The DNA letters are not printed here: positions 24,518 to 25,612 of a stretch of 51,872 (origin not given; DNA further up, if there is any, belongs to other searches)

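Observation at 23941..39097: Diverged inverted-repeat pair of DnaA-box-rich non-coding elements brackets a 14-kb block containing gyrB-gyrA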

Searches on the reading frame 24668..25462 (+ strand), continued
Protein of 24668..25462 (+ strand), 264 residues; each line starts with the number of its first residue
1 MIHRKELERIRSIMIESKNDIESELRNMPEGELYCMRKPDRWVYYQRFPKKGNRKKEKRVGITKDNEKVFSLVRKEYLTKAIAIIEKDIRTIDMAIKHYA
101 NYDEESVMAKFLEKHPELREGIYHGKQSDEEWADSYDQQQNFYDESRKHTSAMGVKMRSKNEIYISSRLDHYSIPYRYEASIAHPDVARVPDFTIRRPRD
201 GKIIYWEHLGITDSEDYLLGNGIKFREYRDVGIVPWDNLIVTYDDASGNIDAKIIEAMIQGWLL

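Call 61: search_dna_similar(query=window:24668-25459:+, collection=phages, mode=protein, max_evalue=0.001)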
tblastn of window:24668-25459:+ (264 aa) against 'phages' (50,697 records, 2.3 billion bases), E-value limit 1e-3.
Records with a match: 3; places in all: 3; records where one place covers at least 80% of the query: 0.
Best place of each record, by identity: <60% 3.
By first word of the organism name: Bacteriophage 3.
By host as written in the record: - 3.
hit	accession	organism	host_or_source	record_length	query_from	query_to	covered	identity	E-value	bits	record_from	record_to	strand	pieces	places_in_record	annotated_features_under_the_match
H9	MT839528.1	Bacteriophage sp.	human fecal samples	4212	65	264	76%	23.3%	1e-10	67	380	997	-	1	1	record has no annotation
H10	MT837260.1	Bacteriophage sp.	human fecal samples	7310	143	259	44%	33.9%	3e-7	57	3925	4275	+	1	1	record has no annotation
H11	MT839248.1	Bacteriophage sp.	human fecal samples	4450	143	260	45%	30.3%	1e-6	55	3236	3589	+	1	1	record has no annotation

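Call 78: find_encoding_contigs(protein=P0005, flank=3000, max_places=6)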
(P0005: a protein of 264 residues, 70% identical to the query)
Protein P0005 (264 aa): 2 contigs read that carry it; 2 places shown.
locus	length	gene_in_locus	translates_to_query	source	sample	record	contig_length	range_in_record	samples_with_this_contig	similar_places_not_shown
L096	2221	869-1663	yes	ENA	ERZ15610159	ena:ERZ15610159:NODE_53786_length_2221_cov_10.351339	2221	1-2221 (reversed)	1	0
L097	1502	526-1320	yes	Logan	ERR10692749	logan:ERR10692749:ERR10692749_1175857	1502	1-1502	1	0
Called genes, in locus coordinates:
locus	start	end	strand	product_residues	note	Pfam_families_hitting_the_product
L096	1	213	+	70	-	?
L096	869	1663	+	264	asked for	-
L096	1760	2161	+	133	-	PF22636:FlK, PF03061:4HBT (weak)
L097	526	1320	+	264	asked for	-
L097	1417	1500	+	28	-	?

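Call 79: find_encoding_contigs(protein=P0006, flank=3000, max_places=6)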
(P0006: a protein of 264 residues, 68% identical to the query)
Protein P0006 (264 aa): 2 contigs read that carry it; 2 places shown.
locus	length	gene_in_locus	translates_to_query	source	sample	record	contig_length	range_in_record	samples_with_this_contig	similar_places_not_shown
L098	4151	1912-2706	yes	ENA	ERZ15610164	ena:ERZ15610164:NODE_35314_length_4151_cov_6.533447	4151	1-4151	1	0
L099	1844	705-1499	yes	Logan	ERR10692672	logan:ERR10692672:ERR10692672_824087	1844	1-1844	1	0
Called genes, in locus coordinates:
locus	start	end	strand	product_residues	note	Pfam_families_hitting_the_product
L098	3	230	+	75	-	?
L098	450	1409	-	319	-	-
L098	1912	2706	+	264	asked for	-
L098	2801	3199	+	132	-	PF22636:FlK, PF03061:4HBT (weak)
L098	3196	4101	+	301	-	PF13353:Fer4_12, PF04055:Radical_SAM, PF13484:Fer4_16 (faint), PF12837:Fer4_6 (faint), PF13237:Fer4_10, PF00037:Fer4 (faint), PF12838:Fer4_7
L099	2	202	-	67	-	?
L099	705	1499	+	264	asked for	-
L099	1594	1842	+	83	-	?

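Call 89: search_protein_families(library=padloc, proteins=[window:24668-25462:+], max_evalue=0.01)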
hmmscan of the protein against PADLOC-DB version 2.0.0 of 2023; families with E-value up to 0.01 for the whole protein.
window:24668-25462:+ (264 aa): 3 families
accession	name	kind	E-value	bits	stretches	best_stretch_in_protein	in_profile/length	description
PDLC05065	PDC-S68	-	2.1e-26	90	1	137-261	1088-1217/1221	-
PDLC05066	PDC-S68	-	5.8e-15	52.4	1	136-253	1081-1194/1202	-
PDLC05064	PDC-S68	-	3.2e-13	46.3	1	146-259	1134-1248/1273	-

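Call 90: search_protein_families(library=pfam, proteins=[window:24668-25462:+], max_evalue=10)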
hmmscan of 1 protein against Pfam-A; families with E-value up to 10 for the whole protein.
window:24668-25462:+ (264 aa): 1 family
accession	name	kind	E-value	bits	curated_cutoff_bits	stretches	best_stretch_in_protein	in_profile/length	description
PF12443.13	AKNA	-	0.25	12.4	28.1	1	116-150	42-76/99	AT-hook-containing transcription factor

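Call 92: fold_search(model_id=the predicted structure, library=viral)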
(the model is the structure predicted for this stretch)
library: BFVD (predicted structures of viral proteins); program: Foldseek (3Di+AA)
matches with E <= 10: 530; with E <= 0.001: 4
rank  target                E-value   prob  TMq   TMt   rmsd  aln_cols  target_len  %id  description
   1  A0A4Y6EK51            4.0e-04  1.00  0.32  0.36  18.0       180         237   17  (no name in the UniProt tables at hand)
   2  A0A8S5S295            4.5e-04  1.00  0.36  0.21  18.4       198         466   14  Uncharacterized protein [Siphoviridae sp. ctCIv11]
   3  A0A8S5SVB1            5.1e-04  1.00  0.35  0.22  19.5       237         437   15  Uncharacterized protein [Siphoviridae sp. ctqPo10]
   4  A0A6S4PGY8            8.6e-04  1.00  0.27  0.39   7.6       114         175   16  Endonuclease [uncultured phage_MedDCM-OCT-S39-C11]
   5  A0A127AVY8            3.2e-03  0.95  0.27  0.24  22.1       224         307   17  Holliday junction resolvase [Bacillus phage SP-15]
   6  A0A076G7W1            5.1e-03  1.00  0.30  0.26   3.8       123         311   19  Homing endonuclease [Bacillus phage Bobb]
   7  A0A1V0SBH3            5.4e-03  0.93  0.27  0.22  12.4       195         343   18  DUF2726 domain-containing protein [Catovirus CTV1]
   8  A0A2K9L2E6            6.4e-03  0.84  0.27  0.22  25.6       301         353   11  Ankyrin repeat protein [Tupanvirus soda lake]
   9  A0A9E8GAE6            8.6e-03  0.98  0.26  0.44  11.4       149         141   13  (no name in the UniProt tables at hand)
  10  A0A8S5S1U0            9.1e-03  1.00  0.30  0.28   3.8       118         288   19  Restriction enzyme [Siphoviridae sp. ctCIv11]
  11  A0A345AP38            1.2e-02  1.00  0.31  0.26   4.4       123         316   18  (no name in the UniProt tables at hand)
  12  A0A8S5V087            1.3e-02  0.92  0.25  0.38  17.5       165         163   16  Endonuclease [Siphoviridae sp. ctBeL15]
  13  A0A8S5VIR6            1.5e-02  0.84  0.30  0.30  20.2       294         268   13  (no name in the UniProt tables at hand)
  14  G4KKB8                1.7e-02  1.00  0.29  0.25   3.9       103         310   18  (no name in the UniProt tables at hand)
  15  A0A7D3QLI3            1.9e-02  1.00  0.31  0.25   5.4       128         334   16  (no name in the UniProt tables at hand)
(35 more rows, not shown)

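Call 98: list_cluster_members(proteins=[P0020, P0023, P0027, P0041, P0061, P0079, P0083, P0091, P0104])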
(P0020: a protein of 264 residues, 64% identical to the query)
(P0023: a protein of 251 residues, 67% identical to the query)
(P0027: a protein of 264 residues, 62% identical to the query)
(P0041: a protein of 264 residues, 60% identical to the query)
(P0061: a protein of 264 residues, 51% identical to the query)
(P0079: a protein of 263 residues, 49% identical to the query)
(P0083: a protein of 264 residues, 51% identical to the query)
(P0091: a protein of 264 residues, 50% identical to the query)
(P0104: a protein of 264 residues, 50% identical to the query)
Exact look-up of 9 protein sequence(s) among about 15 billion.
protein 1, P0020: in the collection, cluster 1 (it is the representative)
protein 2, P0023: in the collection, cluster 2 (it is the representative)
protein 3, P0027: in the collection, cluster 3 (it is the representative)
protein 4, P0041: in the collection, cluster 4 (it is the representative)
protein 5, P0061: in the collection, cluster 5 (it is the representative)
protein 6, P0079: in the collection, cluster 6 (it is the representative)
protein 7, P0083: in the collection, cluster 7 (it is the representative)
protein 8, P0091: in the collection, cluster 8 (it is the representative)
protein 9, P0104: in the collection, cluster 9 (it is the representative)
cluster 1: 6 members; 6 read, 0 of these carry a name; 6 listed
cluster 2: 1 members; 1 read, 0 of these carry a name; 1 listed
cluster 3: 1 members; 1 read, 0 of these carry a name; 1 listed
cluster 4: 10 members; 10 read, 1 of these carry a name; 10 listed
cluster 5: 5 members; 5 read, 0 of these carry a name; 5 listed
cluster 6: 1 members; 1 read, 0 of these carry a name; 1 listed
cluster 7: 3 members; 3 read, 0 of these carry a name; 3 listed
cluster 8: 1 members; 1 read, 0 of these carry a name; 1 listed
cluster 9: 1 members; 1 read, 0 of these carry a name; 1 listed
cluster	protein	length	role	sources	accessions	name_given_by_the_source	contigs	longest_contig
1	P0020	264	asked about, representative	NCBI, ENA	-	-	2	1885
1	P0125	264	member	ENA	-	-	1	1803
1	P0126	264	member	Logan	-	-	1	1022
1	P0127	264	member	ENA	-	-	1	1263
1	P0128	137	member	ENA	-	-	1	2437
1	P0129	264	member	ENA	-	-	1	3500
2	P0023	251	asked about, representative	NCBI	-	-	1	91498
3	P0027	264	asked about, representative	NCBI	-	-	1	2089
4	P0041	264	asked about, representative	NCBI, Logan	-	-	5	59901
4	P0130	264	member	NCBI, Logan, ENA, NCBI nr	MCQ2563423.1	MAG: hypothetical protein MJ128_02890 [Mogibacterium sp.] | hypothetical protein [Mogibacterium sp.]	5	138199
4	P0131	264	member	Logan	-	-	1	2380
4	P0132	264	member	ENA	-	-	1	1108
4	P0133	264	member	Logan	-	-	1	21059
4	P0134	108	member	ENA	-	-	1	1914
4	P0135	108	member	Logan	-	-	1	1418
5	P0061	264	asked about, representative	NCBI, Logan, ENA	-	-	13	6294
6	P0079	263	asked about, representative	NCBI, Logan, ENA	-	-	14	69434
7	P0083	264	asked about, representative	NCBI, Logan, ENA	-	-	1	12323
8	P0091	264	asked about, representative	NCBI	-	-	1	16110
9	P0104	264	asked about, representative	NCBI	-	-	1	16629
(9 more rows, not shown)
